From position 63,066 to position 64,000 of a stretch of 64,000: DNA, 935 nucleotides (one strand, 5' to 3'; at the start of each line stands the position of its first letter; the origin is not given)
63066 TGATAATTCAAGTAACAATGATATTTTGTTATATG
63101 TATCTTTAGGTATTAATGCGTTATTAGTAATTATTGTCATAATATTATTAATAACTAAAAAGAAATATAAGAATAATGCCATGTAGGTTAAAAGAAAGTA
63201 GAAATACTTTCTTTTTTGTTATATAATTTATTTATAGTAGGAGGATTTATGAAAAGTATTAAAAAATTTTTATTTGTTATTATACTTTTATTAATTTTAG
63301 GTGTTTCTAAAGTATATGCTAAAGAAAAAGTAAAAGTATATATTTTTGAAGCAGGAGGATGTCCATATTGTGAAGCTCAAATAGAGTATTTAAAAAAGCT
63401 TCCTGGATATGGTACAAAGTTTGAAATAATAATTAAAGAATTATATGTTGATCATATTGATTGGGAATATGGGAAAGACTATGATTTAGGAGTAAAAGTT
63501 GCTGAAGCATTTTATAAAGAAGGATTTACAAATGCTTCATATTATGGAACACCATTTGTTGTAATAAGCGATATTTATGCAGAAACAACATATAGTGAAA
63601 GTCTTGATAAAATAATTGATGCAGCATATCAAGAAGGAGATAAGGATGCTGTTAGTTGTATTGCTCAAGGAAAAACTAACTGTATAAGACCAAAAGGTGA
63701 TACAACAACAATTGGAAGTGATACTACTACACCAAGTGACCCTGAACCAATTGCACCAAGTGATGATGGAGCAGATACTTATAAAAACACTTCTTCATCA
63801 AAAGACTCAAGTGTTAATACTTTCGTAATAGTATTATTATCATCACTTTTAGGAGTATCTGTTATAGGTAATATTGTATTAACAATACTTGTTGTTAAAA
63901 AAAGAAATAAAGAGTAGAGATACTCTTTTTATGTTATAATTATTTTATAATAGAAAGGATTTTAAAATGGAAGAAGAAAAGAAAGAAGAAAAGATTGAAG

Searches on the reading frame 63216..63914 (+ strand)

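Call 11: search_protein_families(library=pfam, proteins=[window:63216-63914:+], max_evalue=0.01)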
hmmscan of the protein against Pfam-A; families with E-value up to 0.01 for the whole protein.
window:63216-63914:+ (233 aa): 2 families
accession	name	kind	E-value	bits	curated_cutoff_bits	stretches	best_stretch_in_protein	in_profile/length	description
PF08534.16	Redoxin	-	0.001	19.3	26.6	1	35-66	26-59/148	Redoxin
PF13098.12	Thioredoxin_2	-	0.0076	17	27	0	36-75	4-47/104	Thioredoxin-like domain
